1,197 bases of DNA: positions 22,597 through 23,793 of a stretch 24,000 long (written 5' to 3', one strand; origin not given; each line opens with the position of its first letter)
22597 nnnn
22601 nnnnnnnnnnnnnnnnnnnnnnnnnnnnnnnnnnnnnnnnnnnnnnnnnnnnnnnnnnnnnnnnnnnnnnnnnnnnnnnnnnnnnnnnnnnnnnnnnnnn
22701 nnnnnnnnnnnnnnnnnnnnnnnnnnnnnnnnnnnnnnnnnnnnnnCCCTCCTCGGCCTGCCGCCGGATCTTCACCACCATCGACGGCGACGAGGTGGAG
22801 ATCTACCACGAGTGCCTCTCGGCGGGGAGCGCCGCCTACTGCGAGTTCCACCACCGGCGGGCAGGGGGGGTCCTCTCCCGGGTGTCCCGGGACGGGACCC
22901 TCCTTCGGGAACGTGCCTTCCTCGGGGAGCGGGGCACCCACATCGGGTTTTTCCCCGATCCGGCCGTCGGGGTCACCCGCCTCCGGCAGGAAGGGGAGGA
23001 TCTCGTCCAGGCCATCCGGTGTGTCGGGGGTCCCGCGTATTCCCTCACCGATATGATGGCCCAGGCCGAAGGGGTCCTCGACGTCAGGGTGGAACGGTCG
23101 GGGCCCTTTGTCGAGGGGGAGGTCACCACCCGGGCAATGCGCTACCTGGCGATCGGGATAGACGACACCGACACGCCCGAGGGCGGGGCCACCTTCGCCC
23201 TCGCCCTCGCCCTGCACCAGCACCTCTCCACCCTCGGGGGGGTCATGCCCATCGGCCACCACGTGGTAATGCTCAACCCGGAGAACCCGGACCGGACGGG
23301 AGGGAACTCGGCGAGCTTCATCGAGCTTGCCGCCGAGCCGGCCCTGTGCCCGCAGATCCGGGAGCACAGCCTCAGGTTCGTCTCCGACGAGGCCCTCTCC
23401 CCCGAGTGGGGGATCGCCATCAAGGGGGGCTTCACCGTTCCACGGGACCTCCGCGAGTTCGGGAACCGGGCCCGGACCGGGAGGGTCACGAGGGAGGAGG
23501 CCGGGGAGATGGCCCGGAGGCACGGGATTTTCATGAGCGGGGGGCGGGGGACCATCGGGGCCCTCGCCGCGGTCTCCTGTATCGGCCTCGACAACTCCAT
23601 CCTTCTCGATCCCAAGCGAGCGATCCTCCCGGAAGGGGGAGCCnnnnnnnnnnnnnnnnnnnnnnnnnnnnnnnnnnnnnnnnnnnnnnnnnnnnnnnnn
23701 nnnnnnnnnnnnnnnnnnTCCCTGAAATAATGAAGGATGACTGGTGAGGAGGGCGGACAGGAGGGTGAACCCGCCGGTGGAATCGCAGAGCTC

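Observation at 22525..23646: wHTH protein whose C-terminal half looks like an isolated TiaS kinase (TCKD) domain, in an operon with ACT-hom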

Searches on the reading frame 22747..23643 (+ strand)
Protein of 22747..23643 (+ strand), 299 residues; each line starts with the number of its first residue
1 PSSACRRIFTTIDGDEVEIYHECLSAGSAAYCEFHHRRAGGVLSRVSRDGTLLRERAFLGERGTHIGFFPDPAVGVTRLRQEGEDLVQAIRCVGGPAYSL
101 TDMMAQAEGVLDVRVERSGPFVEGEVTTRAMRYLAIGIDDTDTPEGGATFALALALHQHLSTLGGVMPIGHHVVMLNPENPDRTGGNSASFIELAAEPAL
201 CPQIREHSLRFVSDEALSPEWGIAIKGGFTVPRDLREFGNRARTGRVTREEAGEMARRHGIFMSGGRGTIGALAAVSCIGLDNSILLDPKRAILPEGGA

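Call 22: search_protein_representatives(protein=window:22747-23643:+)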
Query: 299 residues. Proteins with E-value up to 0.001 (for the whole library): 206; up to 1e-10: 71; up to 1e-30: 16. The best 150 are listed.
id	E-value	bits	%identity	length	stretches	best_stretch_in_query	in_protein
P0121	4.7e-92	324.9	57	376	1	3-290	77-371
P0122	3.0e-75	269.8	55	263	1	49-292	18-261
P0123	7.8e-74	265.1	48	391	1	1-290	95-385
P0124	5.3e-67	242.7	42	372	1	1-293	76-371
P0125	1.1e-58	215.4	58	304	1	49-230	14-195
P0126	1.1e-51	192.4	41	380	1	3-278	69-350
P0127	4.5e-51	190.4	53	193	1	103-291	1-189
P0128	1.6e-50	188.5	61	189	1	64-207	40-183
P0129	9.4e-49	182.8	36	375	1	1-291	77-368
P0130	1.8e-45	172.0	56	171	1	1-171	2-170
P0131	2.9e-45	171.3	39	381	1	3-279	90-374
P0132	2.8e-40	154.9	35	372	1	1-279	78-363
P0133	1.1e-38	149.7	35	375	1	3-289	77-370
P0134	9.9e-38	146.6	34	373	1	1-277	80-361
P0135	1.4e-37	146.1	53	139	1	103-239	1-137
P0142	1.0e-22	97.3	31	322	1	5-279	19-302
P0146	3.1e-18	82.6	28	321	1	24-277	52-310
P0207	1.2e-08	51.1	36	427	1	134-277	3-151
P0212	3.2e-08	49.7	32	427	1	133-277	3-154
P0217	7.7e-08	48.5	33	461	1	129-279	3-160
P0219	8.7e-08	48.3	33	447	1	136-277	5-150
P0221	1.2e-07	47.8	40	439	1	135-279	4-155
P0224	1.9e-07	47.1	34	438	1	133-277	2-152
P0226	2.8e-07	46.6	34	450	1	134-283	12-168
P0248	6.1e-06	42.2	36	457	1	134-277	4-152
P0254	1.2e-05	41.3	36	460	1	135-282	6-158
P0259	1.6e-05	40.9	35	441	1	134-280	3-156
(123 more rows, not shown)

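Call 26: list_cluster_members(proteins=[P0121, P0123, P0124, P0126, P0129, P0131, P0132, P0133, P0134, P0142])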
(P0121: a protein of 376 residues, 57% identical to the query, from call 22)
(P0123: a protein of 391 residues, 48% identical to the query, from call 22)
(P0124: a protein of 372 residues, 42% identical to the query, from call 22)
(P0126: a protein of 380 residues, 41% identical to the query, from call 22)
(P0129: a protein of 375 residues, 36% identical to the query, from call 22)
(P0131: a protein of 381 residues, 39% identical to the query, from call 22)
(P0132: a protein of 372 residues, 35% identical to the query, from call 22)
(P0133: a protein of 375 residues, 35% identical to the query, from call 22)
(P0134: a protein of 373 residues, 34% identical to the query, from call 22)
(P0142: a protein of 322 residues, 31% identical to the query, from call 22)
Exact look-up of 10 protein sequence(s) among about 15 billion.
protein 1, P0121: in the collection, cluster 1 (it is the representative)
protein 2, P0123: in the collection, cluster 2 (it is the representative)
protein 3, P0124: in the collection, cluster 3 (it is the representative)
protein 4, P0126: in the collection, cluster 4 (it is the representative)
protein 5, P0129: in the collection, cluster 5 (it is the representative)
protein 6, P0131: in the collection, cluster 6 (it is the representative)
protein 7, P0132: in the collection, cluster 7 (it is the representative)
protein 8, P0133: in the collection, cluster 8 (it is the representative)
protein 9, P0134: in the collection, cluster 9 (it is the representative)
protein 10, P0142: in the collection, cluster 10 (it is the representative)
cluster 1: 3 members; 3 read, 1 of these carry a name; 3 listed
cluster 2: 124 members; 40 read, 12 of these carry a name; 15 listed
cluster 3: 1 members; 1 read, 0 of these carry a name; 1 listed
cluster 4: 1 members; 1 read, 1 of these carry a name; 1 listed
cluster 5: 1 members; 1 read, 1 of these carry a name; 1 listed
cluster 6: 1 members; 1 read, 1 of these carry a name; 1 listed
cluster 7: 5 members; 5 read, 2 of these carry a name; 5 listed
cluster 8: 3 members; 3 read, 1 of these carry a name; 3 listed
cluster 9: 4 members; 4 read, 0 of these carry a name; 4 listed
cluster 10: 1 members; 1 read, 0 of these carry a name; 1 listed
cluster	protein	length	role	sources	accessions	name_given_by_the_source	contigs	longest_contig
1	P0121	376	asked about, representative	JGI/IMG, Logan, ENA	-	-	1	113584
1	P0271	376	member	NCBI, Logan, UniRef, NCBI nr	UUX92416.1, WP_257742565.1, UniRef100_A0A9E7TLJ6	sugar-specific transcriptional regulator TrmB [Methanoplanus endosymbiosus] | Sugar-specific transcriptional regulator TrmB n=1 Tax=Methanoplanus endosymbiosus ...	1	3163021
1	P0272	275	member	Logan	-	-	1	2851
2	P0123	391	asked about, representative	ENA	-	-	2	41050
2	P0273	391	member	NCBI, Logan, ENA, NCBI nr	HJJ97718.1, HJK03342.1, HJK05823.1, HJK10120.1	MAG TPA: sugar-specific transcriptional regulator TrmB [Methanocorpusculum sp.] | sugar-specific transcriptional regulator TrmB [Methanocorpusculum sp.]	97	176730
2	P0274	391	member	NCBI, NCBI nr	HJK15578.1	MAG TPA: sugar-specific transcriptional regulator TrmB [Methanocorpusculum sp.] | sugar-specific transcriptional regulator TrmB [Methanocorpusculum sp.]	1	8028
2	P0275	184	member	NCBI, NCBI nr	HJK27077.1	MAG TPA: sugar-specific transcriptional regulator TrmB, partial [Methanocorpusculum sp.] | sugar-specific transcriptional regulator TrmB [Methanocorpusculum sp.]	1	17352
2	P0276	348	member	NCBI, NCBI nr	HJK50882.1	MAG TPA: sugar-specific transcriptional regulator TrmB, partial [Methanocorpusculum sp.] | sugar-specific transcriptional regulator TrmB [Methanocorpusculum sp.]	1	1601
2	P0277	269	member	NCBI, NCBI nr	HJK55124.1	MAG TPA: sugar-specific transcriptional regulator TrmB, partial [Methanocorpusculum sp.] | sugar-specific transcriptional regulator TrmB [Methanocorpusculum sp.]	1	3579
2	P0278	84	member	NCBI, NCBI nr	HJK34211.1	MAG TPA: sugar-specific transcriptional regulator TrmB, partial [Methanocorpusculum sp.] | sugar-specific transcriptional regulator TrmB [Methanocorpusculum sp.]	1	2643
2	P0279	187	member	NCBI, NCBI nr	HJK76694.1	MAG TPA: hypothetical protein O0X03_03635, partial [Methanocorpusculum sp.] | hypothetical protein [Methanocorpusculum sp.]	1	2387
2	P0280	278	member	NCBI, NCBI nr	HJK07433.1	MAG TPA: sugar-specific transcriptional regulator TrmB, partial [Methanocorpusculum sp.] | sugar-specific transcriptional regulator TrmB [Methanocorpusculum sp.]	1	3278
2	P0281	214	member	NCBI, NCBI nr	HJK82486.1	MAG TPA: hypothetical protein O0X45_06615, partial [Methanocorpusculum sp.] | hypothetical protein [Methanocorpusculum sp.]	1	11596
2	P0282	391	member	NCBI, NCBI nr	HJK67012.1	MAG TPA: sugar-specific transcriptional regulator TrmB [Methanocorpusculum sp.] | sugar-specific transcriptional regulator TrmB [Methanocorpusculum sp.]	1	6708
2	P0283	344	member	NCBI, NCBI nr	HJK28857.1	MAG TPA: sugar-specific transcriptional regulator TrmB, partial [Methanocorpusculum sp.] | sugar-specific transcriptional regulator TrmB [Methanocorpusculum sp.]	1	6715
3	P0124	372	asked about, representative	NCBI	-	-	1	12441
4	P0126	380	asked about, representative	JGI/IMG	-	methanogenesis imperfect marker protein 11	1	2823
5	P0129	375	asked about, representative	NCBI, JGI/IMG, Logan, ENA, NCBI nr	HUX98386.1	MAG TPA: hypothetical protein VMV49_02415 [Candidatus Deferrimicrobium sp.] | hypothetical protein [Candidatus Deferrimicrobium sp.]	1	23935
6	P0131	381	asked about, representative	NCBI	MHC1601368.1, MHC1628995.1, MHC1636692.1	MAG: helix-turn-helix domain-containing protein [Candidatus Nezhaarchaeales archaeon]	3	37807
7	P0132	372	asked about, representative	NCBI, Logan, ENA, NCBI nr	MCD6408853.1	MAG: hypothetical protein J7L98_00725 [Candidatus Verstraetearchaeota archaeon] | hypothetical protein [Candidatus Verstraetearchaeota archaeon]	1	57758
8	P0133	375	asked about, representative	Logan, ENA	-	-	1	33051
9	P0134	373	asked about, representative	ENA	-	-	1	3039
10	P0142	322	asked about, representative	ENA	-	-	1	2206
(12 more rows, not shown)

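Call 28: find_homologous_proteins(query=A1, max_evalue=0.001)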
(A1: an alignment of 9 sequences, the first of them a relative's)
Query A1 (9 sequences) (322 aa, profile of the alignment): 711 proteins with E <= 0.001 among 8000 candidates; the best 120 are listed.
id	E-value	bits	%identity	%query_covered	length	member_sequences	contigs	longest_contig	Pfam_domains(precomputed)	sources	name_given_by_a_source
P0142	1.9e-136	472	100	100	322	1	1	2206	PF22641.3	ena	-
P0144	1.4e-131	456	39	96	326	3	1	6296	PF22641.3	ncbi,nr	ncbi:MAG TPA: tRNA(Ile2) 2-agmatinylcytidine synthetase [Syntrophus sp. (in: bacteria)]|nr:tRNA(Ile2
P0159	8.9e-131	454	47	96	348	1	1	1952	PF22641.3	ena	-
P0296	1.7e-129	449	46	92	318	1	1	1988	PF22641.3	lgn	-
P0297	3.4e-129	448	42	96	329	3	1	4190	PF22641.3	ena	-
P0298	4.1e-129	448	43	93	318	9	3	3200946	PF22641.3,PF08489.17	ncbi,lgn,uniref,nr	ncbi:DUF1743 domain-containing protein [Methanoplanus limicola]|uniref:tRNA(Ile2) 2-agmatinylcytidin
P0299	6.3e-129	448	42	92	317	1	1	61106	PF22641.3,PF08489.17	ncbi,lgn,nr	ncbi:MAG: DUF1743 domain-containing protein [Methanomicrobiaceae archaeon]|nr:DUF1743 domain-contain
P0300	1.5e-128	446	45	92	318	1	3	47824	PF22641.3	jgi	jgi:methanogenesis imperfect marker protein 11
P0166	2.8e-128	445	32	96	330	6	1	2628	PF22641.3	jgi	-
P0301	8.2e-128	444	80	97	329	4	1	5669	PF22641.3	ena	-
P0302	2.6e-127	442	43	92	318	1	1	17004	PF22641.3,PF08489.17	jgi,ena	-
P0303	3.7e-127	442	36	96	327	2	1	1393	PF22641.3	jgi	jgi:methanogenesis imperfect marker protein 11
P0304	7.9e-127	441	42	92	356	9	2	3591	PF22641.3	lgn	-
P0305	9.6e-127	440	42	92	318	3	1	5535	PF22641.3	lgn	-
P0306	1.2e-126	440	47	92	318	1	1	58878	PF22641.3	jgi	-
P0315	1.3e-125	437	42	92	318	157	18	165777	PF22641.3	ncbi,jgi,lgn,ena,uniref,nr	ncbi:tRNA(Ile2) 2-agmatinylcytidine synthetase [Methanoculleus sp. UBA303]|jgi:methanogenesis imperf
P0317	1.8e-125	436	42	92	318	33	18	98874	PF22641.3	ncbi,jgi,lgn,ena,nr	ncbi:MAG: tRNA(Ile2) 2-agmatinylcytidine synthetase [Methanomicrobiales archaeon]|jgi:methanogenesis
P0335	2.6e-124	432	45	92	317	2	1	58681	PF22641.3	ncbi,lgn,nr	ncbi:MAG: DUF1743 domain-containing protein [Methanomicrobiaceae archaeon]|nr:DUF1743 domain-contain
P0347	1.3e-123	430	43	92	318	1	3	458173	PF22641.3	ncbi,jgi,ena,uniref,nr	ncbi:tRNA(Ile2) 2-agmatinylcytidine synthetase [Methanoregula sp.]|uniref:tRNA(Ile2) 2-agmatinylcyti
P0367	5.1e-123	428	43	93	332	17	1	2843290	PF22641.3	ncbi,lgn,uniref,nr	ncbi:conserved hypothetical protein [Methanolacinia petrolearia DSM 11571]|uniref:TiaS-like TCKD dom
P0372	6.6e-123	428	44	92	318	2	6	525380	PF22641.3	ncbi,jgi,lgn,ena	-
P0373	6.6e-123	428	42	92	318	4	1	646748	PF22641.3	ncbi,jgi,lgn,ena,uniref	ncbi:MAG: tRNA(Ile2) 2-agmatinylcytidine synthetase [Methanoregula sp.]|jgi:methanogenesis imperfect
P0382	1.2e-122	427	45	92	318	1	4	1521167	PF22641.3,PF08489.17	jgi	jgi:methanogenesis imperfect marker protein 11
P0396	3.0e-122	426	41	92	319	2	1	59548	PF22641.3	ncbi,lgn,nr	ncbi:MAG: tRNA(Ile2) 2-agmatinylcytidine synthetase [Methanomicrobiaceae archaeon]|nr:tRNA(Ile2) 2-a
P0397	3.3e-122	426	44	92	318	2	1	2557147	PF22641.3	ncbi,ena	-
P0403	5.4e-122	425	53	98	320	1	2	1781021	PF22641.3,PF08489.17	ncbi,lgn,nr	ncbi:MAG: DUF1743 domain-containing protein [Methanomassiliicoccales archaeon]|nr:DUF1743 domain-con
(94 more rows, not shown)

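Call 32: find_encoding_contigs(protein=P0367, flank=10000, max_places=2)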
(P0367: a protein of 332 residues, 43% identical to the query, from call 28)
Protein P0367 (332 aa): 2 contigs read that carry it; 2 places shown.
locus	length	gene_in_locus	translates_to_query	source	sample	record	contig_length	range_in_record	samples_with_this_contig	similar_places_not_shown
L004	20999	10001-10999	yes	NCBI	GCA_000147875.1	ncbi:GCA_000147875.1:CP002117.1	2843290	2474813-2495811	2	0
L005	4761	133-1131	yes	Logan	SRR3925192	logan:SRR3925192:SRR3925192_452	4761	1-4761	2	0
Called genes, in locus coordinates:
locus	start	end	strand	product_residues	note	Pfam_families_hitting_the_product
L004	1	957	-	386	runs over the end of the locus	PF00037:Fer4, PF12838:Fer4_7, PF13187:Fer4_9 (weak), PF13237:Fer4_10 (weak), PF12838:Fer4_7, PF12838:Fer4_7, PF12838:Fer4_7, PF13187:Fer4_9, +15 more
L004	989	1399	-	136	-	PF00037:Fer4, PF12837:Fer4_6 (weak), PF13237:Fer4_10, PF12838:Fer4_7, PF13187:Fer4_9, PF13484:Fer4_16, PF12837:Fer4_6 (weak), PF00037:Fer4 (weak), +7 more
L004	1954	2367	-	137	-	PF02662:FlpD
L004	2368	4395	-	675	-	PF07992:Pyr_redox_2 (weak), PF12831:FAD_oxidored, PF12838:Fer4_7 (weak), PF13183:Fer4_8 (weak), PF13187:Fer4_9 (weak), PF00037:Fer4 (weak), PF12838:Fer4_7, PF14697:Fer4_21, +7 more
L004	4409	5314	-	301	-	PF02754:CCG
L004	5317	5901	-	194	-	PF13484:Fer4_16 (faint), PF13183:Fer4_8, PF13237:Fer4_10, PF13187:Fer4_9, PF13534:Fer4_17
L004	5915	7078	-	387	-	PF00037:Fer4, PF12797:Fer4_2 (weak), PF12837:Fer4_6 (weak), PF12838:Fer4_7, PF13187:Fer4_9 (weak), PF13237:Fer4_10, PF12838:Fer4_7, PF13187:Fer4_9, +13 more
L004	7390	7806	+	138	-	PF02627:CMD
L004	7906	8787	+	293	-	PF01913:FTR, PF02741:FTR_C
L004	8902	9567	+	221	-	PF01872:RibD_C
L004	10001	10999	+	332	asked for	PF22641:TiaS_TCKD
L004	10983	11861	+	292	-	PF22641:TiaS_TCKD, PF08489:TiaS_FLD (faint)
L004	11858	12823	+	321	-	PF04055:Radical_SAM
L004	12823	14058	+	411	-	PF02775:TPP_enzyme_C (weak)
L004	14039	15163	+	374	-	PF00682:HMGL-like, PF22617:HCS_D2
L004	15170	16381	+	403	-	PF00330:Aconitase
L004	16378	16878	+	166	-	PF00694:Aconitase_C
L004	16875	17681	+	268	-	PF24830:DUF7714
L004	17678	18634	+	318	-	PF00180:Iso_dh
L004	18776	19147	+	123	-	-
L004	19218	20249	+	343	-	PF04055:Radical_SAM, PF13186:SPASM (weak)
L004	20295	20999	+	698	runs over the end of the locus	PF01432:Peptidase_M3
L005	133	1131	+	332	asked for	PF22641:TiaS_TCKD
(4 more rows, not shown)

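Call 40: find_encoding_contigs(protein=P0315, flank=8000, max_places=1)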
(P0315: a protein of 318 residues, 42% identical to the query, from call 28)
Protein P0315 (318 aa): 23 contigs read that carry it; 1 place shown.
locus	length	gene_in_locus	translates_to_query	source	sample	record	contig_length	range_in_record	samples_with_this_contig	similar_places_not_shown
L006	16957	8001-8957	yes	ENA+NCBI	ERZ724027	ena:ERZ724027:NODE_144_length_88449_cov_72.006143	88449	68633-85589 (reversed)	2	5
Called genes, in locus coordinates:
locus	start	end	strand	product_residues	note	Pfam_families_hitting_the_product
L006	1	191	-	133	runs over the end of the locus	PF01568:Molydop_binding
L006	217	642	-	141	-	PF02662:FlpD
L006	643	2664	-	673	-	PF00890:FAD_binding_2 (weak), PF12831:FAD_oxidored, PF13450:NAD_binding_8 (weak), PF12838:Fer4_7 (weak), PF13187:Fer4_9, PF00037:Fer4 (weak), PF12838:Fer4_7, PF14697:Fer4_21, +8 more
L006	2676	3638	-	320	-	PF02754:CCG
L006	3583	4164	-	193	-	PF13183:Fer4_8, PF13237:Fer4_10, PF13187:Fer4_9, PF13534:Fer4_17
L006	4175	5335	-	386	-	PF00037:Fer4, PF12797:Fer4_2 (weak), PF12838:Fer4_7, PF13187:Fer4_9, PF13237:Fer4_10, PF00037:Fer4, PF12838:Fer4_7 (weak), PF12838:Fer4_7, +13 more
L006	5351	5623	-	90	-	PF12797:Fer4_2 (weak), PF00037:Fer4, PF13237:Fer4_10, PF13183:Fer4_8, PF12838:Fer4_7, PF13187:Fer4_9, PF13484:Fer4_16, PF00037:Fer4, +9 more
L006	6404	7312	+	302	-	PF01913:FTR, PF02741:FTR_C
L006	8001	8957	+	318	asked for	PF22641:TiaS_TCKD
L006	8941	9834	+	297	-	PF22641:TiaS_TCKD, PF08489:TiaS_FLD (faint)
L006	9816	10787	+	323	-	PF04055:Radical_SAM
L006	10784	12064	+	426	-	PF02775:TPP_enzyme_C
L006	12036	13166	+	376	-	PF00682:HMGL-like, PF22617:HCS_D2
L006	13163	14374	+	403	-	PF00330:Aconitase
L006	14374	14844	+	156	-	PF00694:Aconitase_C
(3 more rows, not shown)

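Call 41: find_encoding_contigs(protein=P0403, flank=8000, max_places=1)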
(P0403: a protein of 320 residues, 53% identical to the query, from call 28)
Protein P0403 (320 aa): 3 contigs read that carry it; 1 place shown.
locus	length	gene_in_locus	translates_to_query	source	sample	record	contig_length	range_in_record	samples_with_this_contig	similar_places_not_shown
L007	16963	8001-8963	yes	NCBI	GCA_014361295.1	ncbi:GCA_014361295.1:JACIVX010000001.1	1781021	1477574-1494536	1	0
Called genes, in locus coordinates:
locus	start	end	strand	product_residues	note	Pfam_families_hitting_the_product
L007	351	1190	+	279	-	PF01522:Polysacc_deac_1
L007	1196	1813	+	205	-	PF12654:DUF3786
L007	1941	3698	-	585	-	PF01268:FTHFS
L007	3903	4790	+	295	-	PF00763:THF_DHG_CYH, PF02882:THF_DHG_CYH_C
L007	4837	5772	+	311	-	PF01226:Form_Nir_trans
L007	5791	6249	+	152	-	-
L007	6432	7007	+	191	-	PF01885:PTS_2-RNA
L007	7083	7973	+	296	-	PF10977:DUF2797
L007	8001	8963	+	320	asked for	PF08489:TiaS_FLD (faint), PF22641:TiaS_TCKD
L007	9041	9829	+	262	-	PF01255:Prenyltransf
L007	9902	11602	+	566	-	PF02310:B12-binding, PF04055:Radical_SAM (weak)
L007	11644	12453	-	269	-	PF03807:F420_oxidored, PF14748:P5CR_dimer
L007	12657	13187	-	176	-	PF01965:DJ-1_PfpI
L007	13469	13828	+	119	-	PF00507:Oxidored_q4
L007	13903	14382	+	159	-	PF01058:Oxidored_q6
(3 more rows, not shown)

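Call 42: find_encoding_contigs(protein=P0132, flank=8000, max_places=2)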
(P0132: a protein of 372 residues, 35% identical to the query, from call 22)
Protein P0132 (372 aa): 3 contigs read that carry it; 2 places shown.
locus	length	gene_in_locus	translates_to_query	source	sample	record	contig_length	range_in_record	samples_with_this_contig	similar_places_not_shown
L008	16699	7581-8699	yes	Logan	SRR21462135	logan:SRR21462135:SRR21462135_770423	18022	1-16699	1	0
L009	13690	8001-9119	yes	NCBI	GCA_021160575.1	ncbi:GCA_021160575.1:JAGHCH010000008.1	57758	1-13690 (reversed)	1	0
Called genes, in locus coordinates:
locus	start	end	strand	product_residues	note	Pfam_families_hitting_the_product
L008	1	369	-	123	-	?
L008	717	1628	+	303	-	-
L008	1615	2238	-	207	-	PF13481:AAA_25 (faint), PF13604:AAA_30 (weak)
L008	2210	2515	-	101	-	-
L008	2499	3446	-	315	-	PF10391:DNA_pol_lambd_f (faint), PF14520:HHH_5, PF21999:IMS_HHH_1 (weak), PF00154:RecA_N (weak), PF08423:Rad51, PF13481:AAA_25, PF06745:ATPase (faint)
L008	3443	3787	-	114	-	-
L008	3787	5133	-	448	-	-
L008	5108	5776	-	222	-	-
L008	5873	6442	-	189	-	-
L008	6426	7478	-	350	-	PF02926:THUMP, PF14419:SPOUT_MTase_2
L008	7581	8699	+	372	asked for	PF22641:TiaS_TCKD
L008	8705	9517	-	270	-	PF01978:TrmB, PF11495:TrmB_EBD_N (weak)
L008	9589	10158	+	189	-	PF07998:Peptidase_M54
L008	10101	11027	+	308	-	PF06325:PrmA (weak), PF01564:Spermine_synth (weak), PF13649:Methyltransf_25 (faint), PF05430:Methyltransf_30 (weak)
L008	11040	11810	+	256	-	PF01408:GFO_IDH_MocA (weak), PF02826:2-Hacid_dh_C (weak), PF03446:NAD_binding_2 (weak), PF03807:F420_oxidored, PF02153:PDH_N (weak), PF14748:P5CR_dimer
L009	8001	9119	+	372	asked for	PF22641:TiaS_TCKD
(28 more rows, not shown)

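Call 56: find_encoding_contigs(protein=P0131, flank=7000, max_places=1)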
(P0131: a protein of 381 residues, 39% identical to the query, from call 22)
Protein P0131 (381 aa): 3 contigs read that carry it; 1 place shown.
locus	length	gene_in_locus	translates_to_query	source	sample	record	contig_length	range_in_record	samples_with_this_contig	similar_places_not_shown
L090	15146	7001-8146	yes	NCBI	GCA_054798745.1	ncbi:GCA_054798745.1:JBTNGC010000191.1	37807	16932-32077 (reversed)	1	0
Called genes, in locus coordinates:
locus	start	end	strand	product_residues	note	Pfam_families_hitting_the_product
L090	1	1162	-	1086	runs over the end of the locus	PF25596:CPSase_L_D1, PF02222:ATP-grasp, PF02786:CPSase_L_D2, PF02787:CPSase_L_D3, PF25596:CPSase_L_D1, PF02222:ATP-grasp, PF02786:CPSase_L_D2, PF07478:Dala_Dala_lig_C, +7 more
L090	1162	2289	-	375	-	PF00988:CPSase_sm_chain, PF00117:GATase, PF07722:Peptidase_C26 (faint)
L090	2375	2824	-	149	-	PF00582:Usp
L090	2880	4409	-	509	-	PF03600:CitMHS, PF03606:DcuC (faint)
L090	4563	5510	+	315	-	PF02007:MtrH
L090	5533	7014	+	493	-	PF09887:DUF2114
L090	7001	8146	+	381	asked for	PF13518:HTH_28 (weak), PF22641:TiaS_TCKD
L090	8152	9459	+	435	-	PF00202:Aminotran_3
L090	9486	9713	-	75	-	PF04210:MtrG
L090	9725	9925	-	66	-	PF09472:MtrF (weak)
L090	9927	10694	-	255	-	PF04208:MtrA, PF09472:MtrF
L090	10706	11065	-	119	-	PF05440:MtrB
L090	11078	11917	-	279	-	PF04211:MtrC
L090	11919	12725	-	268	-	PF04207:MtrD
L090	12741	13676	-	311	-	PF04206:MtrE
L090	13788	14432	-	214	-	PF13483:Lactamase_B_3, PF12706:Lactamase_B_2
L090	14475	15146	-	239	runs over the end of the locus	PF01135:PCMT, PF01209:Ubie_methyltran, PF08003:Methyltransf_9, PF13489:Methyltransf_23, PF02353:CMAS, PF13847:Methyltransf_31, PF08241:Methyltransf_11, PF08242:Methyltransf_12, +2 more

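Call 57: find_encoding_contigs(protein=P0133, flank=7000, max_places=1)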
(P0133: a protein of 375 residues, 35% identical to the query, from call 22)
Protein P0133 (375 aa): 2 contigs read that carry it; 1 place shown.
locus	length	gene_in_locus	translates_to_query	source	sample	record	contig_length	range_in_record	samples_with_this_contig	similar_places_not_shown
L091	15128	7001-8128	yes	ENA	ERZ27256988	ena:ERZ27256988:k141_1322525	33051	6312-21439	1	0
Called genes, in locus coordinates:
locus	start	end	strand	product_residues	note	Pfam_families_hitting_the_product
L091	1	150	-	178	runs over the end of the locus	-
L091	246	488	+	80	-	-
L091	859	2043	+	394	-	PF00108:Thiolase_N, PF02803:Thiolase_C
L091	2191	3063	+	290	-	-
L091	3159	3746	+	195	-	-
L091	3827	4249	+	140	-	-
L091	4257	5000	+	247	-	-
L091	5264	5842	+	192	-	PF00583:Acetyltransf_1 (weak), PF13673:Acetyltransf_10 (weak), PF13508:Acetyltransf_7 (weak)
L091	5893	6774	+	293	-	PF01839:FG-GAP (faint), PF15907:Itfg2 (weak), PF23743:Beta-prop_BBS7, PF25292:Beta-prop_CGLA (faint), PF13517:FG-GAP_3, PF14783:BBS2_Mid (faint), PF25172:Beta-prop_WDR3_2nd (faint), PF23381:Beta-prop_IFT122_1st, +2 more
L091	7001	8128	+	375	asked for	PF22641:TiaS_TCKD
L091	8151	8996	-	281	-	-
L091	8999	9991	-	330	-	PF02517:Rce1-like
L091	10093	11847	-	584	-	PF00749:tRNA-synt_1c, PF03950:tRNA-synt_1c_C, PF20974:tRNA-synt_1c_C2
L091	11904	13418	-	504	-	PF00025:Arf, PF00071:Ras, PF08477:Roc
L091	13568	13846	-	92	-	-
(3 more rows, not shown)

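Call 58: find_encoding_contigs(protein=P0146, flank=7000, max_places=1)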
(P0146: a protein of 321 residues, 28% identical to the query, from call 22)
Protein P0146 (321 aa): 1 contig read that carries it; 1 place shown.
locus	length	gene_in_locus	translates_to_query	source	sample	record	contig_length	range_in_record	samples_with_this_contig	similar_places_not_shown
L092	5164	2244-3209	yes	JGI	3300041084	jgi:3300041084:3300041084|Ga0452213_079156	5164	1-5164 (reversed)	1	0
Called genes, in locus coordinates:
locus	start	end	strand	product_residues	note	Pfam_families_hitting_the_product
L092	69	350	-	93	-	-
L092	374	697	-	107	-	-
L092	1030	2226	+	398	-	PF00682:HMGL-like, PF22617:HCS_D2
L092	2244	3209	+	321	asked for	PF22641:TiaS_TCKD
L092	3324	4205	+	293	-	PF04055:Radical_SAM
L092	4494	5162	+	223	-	?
